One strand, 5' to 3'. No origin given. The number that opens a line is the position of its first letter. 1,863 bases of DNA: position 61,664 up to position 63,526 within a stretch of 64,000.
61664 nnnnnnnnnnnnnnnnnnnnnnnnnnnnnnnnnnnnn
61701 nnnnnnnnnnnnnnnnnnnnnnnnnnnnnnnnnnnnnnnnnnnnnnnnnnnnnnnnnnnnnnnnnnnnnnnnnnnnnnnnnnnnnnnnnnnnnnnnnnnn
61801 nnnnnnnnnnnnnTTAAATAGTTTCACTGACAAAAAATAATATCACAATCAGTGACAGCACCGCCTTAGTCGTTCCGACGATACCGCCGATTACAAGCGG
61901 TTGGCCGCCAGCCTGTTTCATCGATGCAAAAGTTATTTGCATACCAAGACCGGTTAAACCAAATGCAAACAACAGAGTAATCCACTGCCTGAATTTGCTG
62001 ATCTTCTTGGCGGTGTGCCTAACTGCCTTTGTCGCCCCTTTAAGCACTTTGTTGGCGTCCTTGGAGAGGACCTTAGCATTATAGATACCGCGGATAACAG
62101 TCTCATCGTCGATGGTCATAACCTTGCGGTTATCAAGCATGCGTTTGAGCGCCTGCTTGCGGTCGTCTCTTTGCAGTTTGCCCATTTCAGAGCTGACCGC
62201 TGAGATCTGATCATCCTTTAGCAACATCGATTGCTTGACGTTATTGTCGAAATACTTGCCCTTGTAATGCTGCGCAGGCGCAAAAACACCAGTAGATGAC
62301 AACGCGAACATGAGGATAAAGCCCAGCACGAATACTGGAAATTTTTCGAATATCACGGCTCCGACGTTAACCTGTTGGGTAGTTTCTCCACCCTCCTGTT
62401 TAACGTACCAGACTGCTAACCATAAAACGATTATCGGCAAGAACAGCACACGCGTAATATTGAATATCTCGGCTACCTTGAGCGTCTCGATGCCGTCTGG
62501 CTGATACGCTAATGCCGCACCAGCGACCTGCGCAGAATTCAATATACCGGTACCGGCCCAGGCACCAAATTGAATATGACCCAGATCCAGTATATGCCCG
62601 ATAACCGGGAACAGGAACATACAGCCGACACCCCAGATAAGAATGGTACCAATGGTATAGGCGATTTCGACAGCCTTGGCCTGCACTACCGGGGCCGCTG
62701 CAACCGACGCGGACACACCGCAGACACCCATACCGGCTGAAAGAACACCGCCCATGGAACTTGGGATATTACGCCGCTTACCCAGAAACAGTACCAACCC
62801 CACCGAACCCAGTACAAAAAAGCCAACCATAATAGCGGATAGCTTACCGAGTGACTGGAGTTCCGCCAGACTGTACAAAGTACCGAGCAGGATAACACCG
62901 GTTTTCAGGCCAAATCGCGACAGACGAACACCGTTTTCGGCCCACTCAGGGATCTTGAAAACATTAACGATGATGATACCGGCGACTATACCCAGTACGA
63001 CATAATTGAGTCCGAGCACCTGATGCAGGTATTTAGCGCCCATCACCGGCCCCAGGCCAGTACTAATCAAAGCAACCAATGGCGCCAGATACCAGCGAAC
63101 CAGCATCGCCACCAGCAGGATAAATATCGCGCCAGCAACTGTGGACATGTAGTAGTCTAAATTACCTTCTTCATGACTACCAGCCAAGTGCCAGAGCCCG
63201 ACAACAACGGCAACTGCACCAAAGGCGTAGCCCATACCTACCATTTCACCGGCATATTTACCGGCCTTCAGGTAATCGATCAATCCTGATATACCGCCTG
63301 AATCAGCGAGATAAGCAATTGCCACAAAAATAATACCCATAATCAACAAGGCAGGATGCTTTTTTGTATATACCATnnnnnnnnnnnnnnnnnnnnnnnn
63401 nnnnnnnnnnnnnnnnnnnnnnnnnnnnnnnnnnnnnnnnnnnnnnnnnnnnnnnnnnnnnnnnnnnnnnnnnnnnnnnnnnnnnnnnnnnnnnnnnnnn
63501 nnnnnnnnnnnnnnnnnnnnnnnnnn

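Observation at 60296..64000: Right-hand ~3.7 kb is compositionally distinct and looks horizontally acquired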

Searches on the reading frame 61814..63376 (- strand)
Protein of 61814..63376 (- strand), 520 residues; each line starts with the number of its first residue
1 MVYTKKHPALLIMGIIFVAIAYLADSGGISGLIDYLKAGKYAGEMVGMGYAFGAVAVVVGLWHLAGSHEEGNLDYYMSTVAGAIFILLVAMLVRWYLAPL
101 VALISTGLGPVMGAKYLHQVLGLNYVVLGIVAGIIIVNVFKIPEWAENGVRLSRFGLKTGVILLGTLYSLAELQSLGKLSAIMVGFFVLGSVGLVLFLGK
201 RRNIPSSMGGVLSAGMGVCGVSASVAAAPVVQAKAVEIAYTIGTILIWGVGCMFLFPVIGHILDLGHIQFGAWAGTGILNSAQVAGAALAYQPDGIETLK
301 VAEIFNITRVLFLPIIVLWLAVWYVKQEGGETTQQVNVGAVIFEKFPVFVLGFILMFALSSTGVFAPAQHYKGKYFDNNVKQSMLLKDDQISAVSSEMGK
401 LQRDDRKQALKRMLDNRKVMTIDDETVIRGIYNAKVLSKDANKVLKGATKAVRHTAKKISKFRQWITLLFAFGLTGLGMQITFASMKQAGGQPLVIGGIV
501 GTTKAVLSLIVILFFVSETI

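Call 11: search_protein_families(library=pfam, proteins=[window:61814-63376:-], max_evalue=0.1)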
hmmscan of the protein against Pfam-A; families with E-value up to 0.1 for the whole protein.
window:61814-63376:- (520 aa): 2 families
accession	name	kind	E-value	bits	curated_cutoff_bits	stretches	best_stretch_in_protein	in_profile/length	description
PF03601.19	Cons_hypoth698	-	1.7e-44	152.4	24.5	1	112-369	16-265/304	Conserved hypothetical protein 698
PF14163.11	SieB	-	0.045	13.8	26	0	331-442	17-120/147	Super-infection exclusion protein B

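Call 12: search_protein_families(library=ncbifam, proteins=[window:61814-63376:-], max_evalue=0.1)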
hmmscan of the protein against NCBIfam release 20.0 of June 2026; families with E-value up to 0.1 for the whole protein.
window:61814-63376:- (520 aa): 1 family
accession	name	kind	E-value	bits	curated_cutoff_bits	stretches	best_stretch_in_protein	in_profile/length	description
TIGR00698.1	TIGR00698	subfamily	6.7e-20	71.6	232.6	1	111-356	19-261/335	YeiH family putative sulfate export transporter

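Call 13: find_encoding_contigs(protein=window:61814-63376:-, flank=10000, max_places=6)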
Protein window:61814-63376:- (520 aa): 23 contigs read that carry it; 5 places shown.
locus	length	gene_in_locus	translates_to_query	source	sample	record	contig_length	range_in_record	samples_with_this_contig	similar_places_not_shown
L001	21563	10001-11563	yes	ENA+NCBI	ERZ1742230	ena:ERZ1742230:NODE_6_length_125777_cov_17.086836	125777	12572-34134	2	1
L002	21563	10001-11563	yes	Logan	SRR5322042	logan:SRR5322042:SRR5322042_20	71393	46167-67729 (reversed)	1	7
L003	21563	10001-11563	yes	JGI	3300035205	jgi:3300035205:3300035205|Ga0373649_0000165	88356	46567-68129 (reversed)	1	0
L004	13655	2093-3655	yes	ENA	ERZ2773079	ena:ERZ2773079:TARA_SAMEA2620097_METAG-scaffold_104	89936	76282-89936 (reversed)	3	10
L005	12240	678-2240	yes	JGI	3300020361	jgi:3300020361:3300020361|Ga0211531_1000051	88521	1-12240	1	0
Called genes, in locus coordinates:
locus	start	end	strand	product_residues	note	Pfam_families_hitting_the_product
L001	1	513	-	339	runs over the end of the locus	PF01212:Beta_elim_lyase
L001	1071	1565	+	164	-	PF04304:DUF454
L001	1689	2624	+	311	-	PF00005:ABC_tran, PF13304:AAA_21 (weak)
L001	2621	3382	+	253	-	PF01061:ABC2_membrane, PF12698:ABC2_membrane_3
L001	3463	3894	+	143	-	PF09335:VTT_dom (weak)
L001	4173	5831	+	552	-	PF05496:RuvB_N (weak), PF07728:AAA_5 (faint), PF13191:AAA_16 (weak), PF13177:DNA_pol3_delta2, PF00004:AAA, PF22608:DNAX_ATPase_lid, PF12169:DNA_pol3_gamma3, PF12170:DNA_pol3_tau_5, +1 more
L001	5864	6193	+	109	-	PF02575:YbaB_DNA_bd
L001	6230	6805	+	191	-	PF21176:RecR_HhH, PF01751:Toprim, PF13662:Toprim_4, PF21175:RecR_C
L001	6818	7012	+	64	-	-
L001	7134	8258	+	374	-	PF01855:POR_N, PF17147:PFOR_II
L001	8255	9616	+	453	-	PF02775:TPP_enzyme_C, PF01558:POR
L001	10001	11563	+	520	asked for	PF03601:Cons_hypoth698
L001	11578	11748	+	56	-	-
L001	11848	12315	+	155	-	PF00582:Usp (faint)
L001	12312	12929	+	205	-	-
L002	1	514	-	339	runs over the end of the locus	PF01212:Beta_elim_lyase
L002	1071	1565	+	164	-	PF04304:DUF454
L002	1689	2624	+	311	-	PF00005:ABC_tran, PF13304:AAA_21 (weak)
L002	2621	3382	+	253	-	PF01061:ABC2_membrane, PF12698:ABC2_membrane_3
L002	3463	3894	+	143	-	PF09335:VTT_dom (weak)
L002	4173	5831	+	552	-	PF05496:RuvB_N (weak), PF07728:AAA_5 (faint), PF13191:AAA_16 (weak), PF13177:DNA_pol3_delta2, PF00004:AAA, PF22608:DNAX_ATPase_lid, PF12169:DNA_pol3_gamma3, PF12170:DNA_pol3_tau_5, +1 more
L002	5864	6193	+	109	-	PF02575:YbaB_DNA_bd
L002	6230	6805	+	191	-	PF21176:RecR_HhH, PF01751:Toprim, PF13662:Toprim_4, PF21175:RecR_C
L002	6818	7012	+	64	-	-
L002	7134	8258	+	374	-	PF01855:POR_N, PF17147:PFOR_II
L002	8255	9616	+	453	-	PF02775:TPP_enzyme_C, PF01558:POR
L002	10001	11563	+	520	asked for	PF03601:Cons_hypoth698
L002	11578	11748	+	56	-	-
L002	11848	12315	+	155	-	PF00582:Usp (faint)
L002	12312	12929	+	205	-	-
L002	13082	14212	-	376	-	PF08545:ACP_syn_III, PF08541:ACP_syn_III_C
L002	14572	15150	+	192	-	PF00929:RNase_T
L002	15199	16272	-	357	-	PF08331:QueG_DUF1730, PF13484:Fer4_16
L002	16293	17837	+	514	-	PF03853:YjeF_N, PF01256:Carb_kinase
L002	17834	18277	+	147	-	PF02367:TsaE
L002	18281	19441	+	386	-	PF11741:AMIN, PF01520:Amidase_3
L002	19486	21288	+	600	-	PF02518:HATPase_c, PF13589:HATPase_c_3, PF01119:DNA_mis_repair, PF08676:MutL_C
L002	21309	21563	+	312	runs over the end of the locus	PF01715:IPPT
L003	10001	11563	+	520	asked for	PF03601:Cons_hypoth698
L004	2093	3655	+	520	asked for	PF03601:Cons_hypoth698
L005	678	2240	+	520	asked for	PF03601:Cons_hypoth698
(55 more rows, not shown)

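Call 21: find_homologous_proteins(query=window:61814-63376:-, max_evalue=0.00001)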
Query window:61814-63376:- (520 aa): 2340 proteins with E <= 0.00001 among 8000 candidates; the best 120 are listed.
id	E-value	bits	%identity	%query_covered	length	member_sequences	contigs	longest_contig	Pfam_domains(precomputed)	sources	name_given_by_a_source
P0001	0.0e+0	1111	99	100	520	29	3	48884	PF03601.20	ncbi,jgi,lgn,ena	jgi:uncharacterized membrane protein YadS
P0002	0.0e+0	1032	91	100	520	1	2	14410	PF03601.20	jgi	jgi:uncharacterized membrane protein YadS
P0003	0.0e+0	1032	92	100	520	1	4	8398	PF03601.20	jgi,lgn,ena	-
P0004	0.0e+0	1031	92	100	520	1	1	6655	PF03601.20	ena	-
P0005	0.0e+0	1025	90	100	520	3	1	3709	PF03601.20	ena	-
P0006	0.0e+0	1022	89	100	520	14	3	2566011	PF03601.20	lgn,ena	-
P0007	0.0e+0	1014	89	100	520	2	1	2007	PF03601.20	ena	-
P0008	1.4e-293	992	88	100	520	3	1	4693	PF03601.20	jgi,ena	jgi:uncharacterized membrane protein YadS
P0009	3.8e-293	991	87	100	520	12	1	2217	PF03601.20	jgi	jgi:uncharacterized membrane protein YadS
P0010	2.0e-291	985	87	100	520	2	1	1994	PF03601.20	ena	-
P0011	5.2e-289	977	85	100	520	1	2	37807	PF03601.20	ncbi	ncbi:MAG: putative sulfate exporter family transporter [Gammaproteobacteria bacterium]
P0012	1.5e-287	972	85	100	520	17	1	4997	PF03601.20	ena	-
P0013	2.8e-287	971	85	100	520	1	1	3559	PF03601.20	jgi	jgi:uncharacterized membrane protein YadS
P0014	3.5e-287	971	85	100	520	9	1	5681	PF03601.20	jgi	jgi:uncharacterized membrane protein YadS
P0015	1.2e-286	969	85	100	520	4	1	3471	PF03601.20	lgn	-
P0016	2.7e-286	968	85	100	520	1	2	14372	PF03601.20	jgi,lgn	jgi:uncharacterized membrane protein YadS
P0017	3.0e-285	965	86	100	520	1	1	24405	PF03601.20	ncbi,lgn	-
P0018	5.0e-284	961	85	100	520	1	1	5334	PF03601.20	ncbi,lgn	-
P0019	6.1e-283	957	84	100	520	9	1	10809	PF03601.20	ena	-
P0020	1.2e-282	956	83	100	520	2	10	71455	PF03601.20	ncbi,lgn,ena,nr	ncbi:MAG: putative sulfate exporter family transporter [Proteobacteria bacterium]|nr:putative sulfat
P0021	2.6e-282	955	83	100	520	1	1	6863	PF03601.20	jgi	jgi:uncharacterized membrane protein YadS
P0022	1.4e-280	949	84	100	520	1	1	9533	PF03601.20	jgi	-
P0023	3.6e-279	945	84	100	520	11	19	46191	PF03601.20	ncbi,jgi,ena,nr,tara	ncbi:MAG: putative sulfate exporter family transporter [Rhodospirillaceae bacterium]|jgi:uncharacter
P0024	1.2e-278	943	83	100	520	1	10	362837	PF03601.20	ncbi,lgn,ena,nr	ncbi:MAG: putative sulfate exporter family transporter [Rhodospirillales bacterium]|nr:putative sulf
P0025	3.3e-278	941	83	100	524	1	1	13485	PF03601.20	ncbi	-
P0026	5.2e-278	941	82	100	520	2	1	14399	PF03601.20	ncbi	-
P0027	5.7e-278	941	84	100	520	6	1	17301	PF03601.20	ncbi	-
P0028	6.0e-278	941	83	100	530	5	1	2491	PF03601.20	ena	-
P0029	1.3e-277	940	82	100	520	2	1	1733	PF03601.20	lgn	-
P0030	2.0e-277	939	82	100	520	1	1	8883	PF03601.20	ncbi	ncbi:MAG: putative sulfate exporter family transporter [Kiloniellales bacterium]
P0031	6.3e-277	937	82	100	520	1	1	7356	PF03601.20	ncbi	-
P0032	7.2e-277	937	82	100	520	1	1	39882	PF03601.20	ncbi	-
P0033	2.3e-276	935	82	100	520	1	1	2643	PF03601.20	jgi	jgi:uncharacterized membrane protein YadS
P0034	2.9e-276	935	82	100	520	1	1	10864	PF03601.20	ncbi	-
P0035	3.8e-276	935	82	100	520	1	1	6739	PF03601.20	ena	-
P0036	1.1e-275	933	83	100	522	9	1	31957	PF03601.20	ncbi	-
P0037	2.5e-275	932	81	100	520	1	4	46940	PF03601.20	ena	-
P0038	1.7e-274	929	81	100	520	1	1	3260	PF03601.20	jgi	jgi:uncharacterized membrane protein YadS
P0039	2.1e-274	929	82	100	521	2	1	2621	PF03601.20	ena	-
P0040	2.7e-274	929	82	100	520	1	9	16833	PF03601.20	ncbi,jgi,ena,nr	ncbi:MAG: putative sulfate exporter family transporter [Rhodospirillales bacterium]|jgi:uncharacteri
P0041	2.7e-274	929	82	100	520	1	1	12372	PF03601.20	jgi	jgi:uncharacterized integral membrane protein (TIGR00698 family)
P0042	4.0e-274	928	81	100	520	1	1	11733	PF03601.20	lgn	-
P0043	4.8e-274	928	81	100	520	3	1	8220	PF03601.20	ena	-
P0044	1.7e-273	926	81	100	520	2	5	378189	PF03601.20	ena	-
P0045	2.3e-273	926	81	100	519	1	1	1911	PF03601.20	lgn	-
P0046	3.4e-273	925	81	100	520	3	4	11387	PF03601.20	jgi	jgi:uncharacterized membrane protein YadS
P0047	6.8e-273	924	82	100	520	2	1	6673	PF03601.20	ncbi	-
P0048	1.9e-272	922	81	100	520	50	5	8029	PF03601.20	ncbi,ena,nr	ncbi:MAG: putative sulfate exporter family transporter [Rhodospirillales bacterium]|nr:putative sulf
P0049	1.9e-272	922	80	100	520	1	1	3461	PF03601.20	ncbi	-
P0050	2.8e-272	922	81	100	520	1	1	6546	PF03601.20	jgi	-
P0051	4.2e-272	921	81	100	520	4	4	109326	PF03601.20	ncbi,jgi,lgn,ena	-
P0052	4.9e-272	921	80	100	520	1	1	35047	PF03601.20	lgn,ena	-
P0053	5.4e-272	921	80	100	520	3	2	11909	PF03601.20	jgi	jgi:uncharacterized membrane protein YadS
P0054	8.5e-272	920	82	100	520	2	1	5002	PF03601.20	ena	-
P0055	1.1e-271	920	81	100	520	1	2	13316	PF03601.20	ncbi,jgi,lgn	-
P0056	1.2e-271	920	81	100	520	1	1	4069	PF03601.20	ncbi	-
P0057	3.2e-271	918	79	100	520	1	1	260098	PF03601.20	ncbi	-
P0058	3.5e-271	918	80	100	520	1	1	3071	PF03601.20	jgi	-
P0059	4.3e-271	918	80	100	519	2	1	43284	PF03601.20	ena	-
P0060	5.6e-271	918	81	100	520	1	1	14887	PF03601.20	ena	-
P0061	8.3e-270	914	79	100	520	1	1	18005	PF03601.20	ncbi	ncbi:MAG: putative sulfate exporter family transporter [Gammaproteobacteria bacterium]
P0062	9.8e-270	914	81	100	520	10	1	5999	PF03601.20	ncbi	-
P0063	1.8e-269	913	81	100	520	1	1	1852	PF03601.20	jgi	jgi:uncharacterized membrane protein YadS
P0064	2.0e-269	913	80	100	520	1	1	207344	PF03601.20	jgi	jgi:uncharacterized membrane protein YadS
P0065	7.2e-269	911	80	100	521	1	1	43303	PF03601.20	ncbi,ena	-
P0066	2.1e-268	909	79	100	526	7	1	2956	PF03601.20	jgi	-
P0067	2.2e-268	909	79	100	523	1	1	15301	PF03601.20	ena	-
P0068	6.8e-268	907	81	100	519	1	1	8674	PF03601.20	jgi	-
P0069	1.3e-267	907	80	100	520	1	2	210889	PF03601.20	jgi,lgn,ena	-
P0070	1.3e-267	907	81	100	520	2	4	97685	PF03601.20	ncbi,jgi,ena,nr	ncbi:MAG TPA: putative sulfate exporter family transporter [Rhodospirillales bacterium]|jgi:uncharac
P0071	1.3e-267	907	81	98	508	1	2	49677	PF03601.20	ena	-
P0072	1.5e-267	906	81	100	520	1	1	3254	PF03601.20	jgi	-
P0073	2.0e-267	906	80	100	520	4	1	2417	PF03601.20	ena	-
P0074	1.6e-266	903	82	98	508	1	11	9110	PF03601.20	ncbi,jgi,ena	-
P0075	1.9e-266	903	79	100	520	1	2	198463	PF03601.20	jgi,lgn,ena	-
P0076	7.3e-266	901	79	100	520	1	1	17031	PF03601.20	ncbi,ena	-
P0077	2.8e-265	899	80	100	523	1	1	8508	PF03601.20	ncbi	-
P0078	2.0e-264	896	79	100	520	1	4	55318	PF03601.20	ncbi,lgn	-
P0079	5.3e-264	895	80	100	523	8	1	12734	PF03601.20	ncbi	-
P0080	8.1e-264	894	78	100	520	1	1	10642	PF03601.20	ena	-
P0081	9.6e-264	894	78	100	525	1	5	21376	PF03601.20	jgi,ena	jgi:uncharacterized membrane protein YadS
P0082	1.9e-263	893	78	100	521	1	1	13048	PF03601.20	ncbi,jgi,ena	-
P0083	3.8e-263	892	78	100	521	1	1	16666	PF03601.20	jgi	-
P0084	8.4e-263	891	79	100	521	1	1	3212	PF03601.20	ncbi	-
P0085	1.2e-262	890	77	100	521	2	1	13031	PF03601.20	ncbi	-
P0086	1.7e-262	890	78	100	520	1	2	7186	PF03601.20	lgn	-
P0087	1.7e-262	890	79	100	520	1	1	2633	PF03601.20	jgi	-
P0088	2.0e-262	889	80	98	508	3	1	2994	PF03601.20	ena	-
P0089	2.2e-262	889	79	100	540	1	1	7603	PF03601.20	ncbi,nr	ncbi:MAG TPA: putative sulfate exporter family transporter [Rhodospirillales bacterium]|nr:putative 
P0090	1.9e-261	886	77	100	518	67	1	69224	PF03601.20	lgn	-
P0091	2.9e-261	886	77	100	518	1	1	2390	PF03601.20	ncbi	-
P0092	4.8e-261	885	76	100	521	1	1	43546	PF03601.20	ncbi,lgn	-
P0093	1.3e-260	884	81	98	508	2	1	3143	PF03601.20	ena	-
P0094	2.2e-259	879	77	100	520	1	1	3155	PF03601.20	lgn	-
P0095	2.5e-259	879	76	100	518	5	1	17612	PF03601.20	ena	-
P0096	2.8e-259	879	77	100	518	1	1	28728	PF03601.20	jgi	jgi:uncharacterized membrane protein YadS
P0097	3.0e-259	879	77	100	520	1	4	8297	PF03601.20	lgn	-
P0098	3.1e-259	879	77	100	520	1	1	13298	PF03601.20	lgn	-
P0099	7.3e-259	878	76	100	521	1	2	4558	PF03601.20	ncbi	-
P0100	2.9e-258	876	83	94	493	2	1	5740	PF03601.20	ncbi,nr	ncbi:MAG: putative sulfate exporter family transporter [Rhodospirillales bacterium]|nr:putative sulf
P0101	3.0e-258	876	76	100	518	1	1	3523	PF03601.20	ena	-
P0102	5.9e-258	875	76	100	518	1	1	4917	PF03601.20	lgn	-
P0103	9.4e-258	874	77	100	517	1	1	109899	PF03601.20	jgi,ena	-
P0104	1.6e-257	873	78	98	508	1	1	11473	PF03601.20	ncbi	-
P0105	2.9e-257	872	75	100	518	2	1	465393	PF03601.20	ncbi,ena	-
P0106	7.6e-257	871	75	100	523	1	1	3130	PF03601.20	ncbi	-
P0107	7.8e-257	871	77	100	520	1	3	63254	PF03601.20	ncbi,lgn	-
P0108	1.9e-256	870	78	98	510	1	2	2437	PF03601.20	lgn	-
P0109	3.5e-256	869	76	100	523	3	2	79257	PF03601.20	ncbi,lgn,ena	-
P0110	6.3e-256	868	78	98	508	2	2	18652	PF03601.20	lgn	-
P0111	6.6e-256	868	75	100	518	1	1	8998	PF03601.20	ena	-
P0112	8.9e-256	868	75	100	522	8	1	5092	PF03601.20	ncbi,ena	-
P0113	2.3e-255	866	75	100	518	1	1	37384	PF03601.20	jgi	jgi:uncharacterized membrane protein YadS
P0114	7.9e-255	864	76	100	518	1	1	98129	PF03601.20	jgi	jgi:uncharacterized membrane protein YadS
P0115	9.3e-255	864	76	100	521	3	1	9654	PF03601.20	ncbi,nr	ncbi:MAG: putative sulfate exporter family transporter [Proteobacteria bacterium]|nr:putative sulfat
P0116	1.3e-254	864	76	100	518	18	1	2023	PF03601.20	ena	-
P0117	2.3e-254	863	75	100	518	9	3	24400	PF03601.20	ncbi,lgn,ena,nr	ncbi:MAG: putative sulfate exporter family transporter [Gammaproteobacteria bacterium]|nr:putative s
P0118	4.0e-254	862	76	100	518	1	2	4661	PF03601.20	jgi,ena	-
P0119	5.3e-254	862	78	100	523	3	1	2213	PF03601.20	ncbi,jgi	-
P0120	7.0e-254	861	76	100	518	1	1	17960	PF03601.20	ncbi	-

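Call 23: find_encoding_contigs(protein=P0006, flank=10000, max_places=2)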
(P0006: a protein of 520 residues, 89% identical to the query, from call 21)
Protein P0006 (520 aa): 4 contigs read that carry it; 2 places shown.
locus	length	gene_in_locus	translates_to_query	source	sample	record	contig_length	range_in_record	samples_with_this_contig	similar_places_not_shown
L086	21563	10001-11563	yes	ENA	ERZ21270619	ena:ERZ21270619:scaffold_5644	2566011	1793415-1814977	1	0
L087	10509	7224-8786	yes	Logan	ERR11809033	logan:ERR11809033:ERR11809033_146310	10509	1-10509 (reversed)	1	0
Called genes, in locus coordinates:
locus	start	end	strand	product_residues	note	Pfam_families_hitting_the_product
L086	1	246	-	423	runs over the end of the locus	PF00483:NTP_transferase, PF07959:Fucose_pyrophosphorylase (faint), PF24894:Hexapep_GlmU, PF25084:LbH_EIF2B, PF25247:LbH_GLGC (faint), PF25087:GMPPB_C (weak)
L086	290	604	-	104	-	-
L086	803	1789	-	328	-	PF08240:ADH_N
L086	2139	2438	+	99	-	PF07355:GRDB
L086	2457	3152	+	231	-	-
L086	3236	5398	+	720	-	PF08447:PAS_3, PF00512:HisKA, PF02518:HATPase_c, PF00072:Response_reg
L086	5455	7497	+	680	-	PF00724:Oxidored_FMN, PF07992:Pyr_redox_2 (weak), PF00070:Pyr_redox (weak), PF00890:FAD_binding_2 (weak), PF01134:GIDA (weak), PF01266:DAO (weak), PF07992:Pyr_redox_2, PF12831:FAD_oxidored, +3 more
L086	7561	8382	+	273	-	PF01073:3Beta_HSD, PF01370:Epimerase, PF16363:GDP_Man_Dehyd, PF13460:NAD_binding_10 (weak)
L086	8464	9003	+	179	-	PF04542:Sigma70_r2, PF22029:PhyR_sigma2, PF08281:Sigma70_r4_2, PF04545:Sigma70_r4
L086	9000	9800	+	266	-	-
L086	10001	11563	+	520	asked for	PF03601:Cons_hypoth698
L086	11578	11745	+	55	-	-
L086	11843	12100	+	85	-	-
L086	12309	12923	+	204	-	-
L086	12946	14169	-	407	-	PF00083:Sugar_tr (faint), PF07690:MFS_1, PF06779:MFS_4 (weak), PF07690:MFS_1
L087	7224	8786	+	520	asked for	PF03601:Cons_hypoth698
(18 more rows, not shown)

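Call 24: find_encoding_contigs(protein=P0024, flank=10000, max_places=2)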
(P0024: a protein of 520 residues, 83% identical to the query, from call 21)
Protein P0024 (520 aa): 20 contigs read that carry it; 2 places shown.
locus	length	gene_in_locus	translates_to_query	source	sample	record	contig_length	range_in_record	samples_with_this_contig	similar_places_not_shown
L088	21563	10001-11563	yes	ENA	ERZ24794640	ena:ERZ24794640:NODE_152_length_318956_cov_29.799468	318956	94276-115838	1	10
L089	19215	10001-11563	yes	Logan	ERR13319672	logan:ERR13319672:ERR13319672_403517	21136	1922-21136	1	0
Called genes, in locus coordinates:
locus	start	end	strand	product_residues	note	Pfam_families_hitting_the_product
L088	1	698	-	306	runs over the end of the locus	PF02558:ApbA, PF03807:F420_oxidored (weak), PF08546:ApbA_C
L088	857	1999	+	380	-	PF01306:LacY_symp, PF03825:Nuc_H_symport, PF07690:MFS_1, PF12832:MFS_1_like, PF07690:MFS_1 (weak)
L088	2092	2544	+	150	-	-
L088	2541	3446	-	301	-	PF03328:HpcH_HpaI, PF15617:C-C_Bond_Lyase, PF22484:DUF6986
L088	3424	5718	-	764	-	PF00672:HAMP, PF13426:PAS_9, PF00512:HisKA, PF02518:HATPase_c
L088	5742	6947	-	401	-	PF02515:CoA_transf_3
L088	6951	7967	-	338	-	PF04199:Cyclase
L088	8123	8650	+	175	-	PF04542:Sigma70_r2, PF22029:PhyR_sigma2 (weak), PF20432:Xre-like-HTH (faint), PF04545:Sigma70_r4, PF08281:Sigma70_r4_2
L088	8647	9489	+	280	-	-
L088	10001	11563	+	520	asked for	PF03601:Cons_hypoth698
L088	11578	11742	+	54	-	-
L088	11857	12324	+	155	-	PF00582:Usp (faint)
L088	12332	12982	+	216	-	-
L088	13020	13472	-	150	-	PF04364:DNA_pol3_chi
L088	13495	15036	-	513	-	PF02789:Peptidase_M17_N, PF00883:Peptidase_M17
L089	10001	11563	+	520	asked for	PF03601:Cons_hypoth698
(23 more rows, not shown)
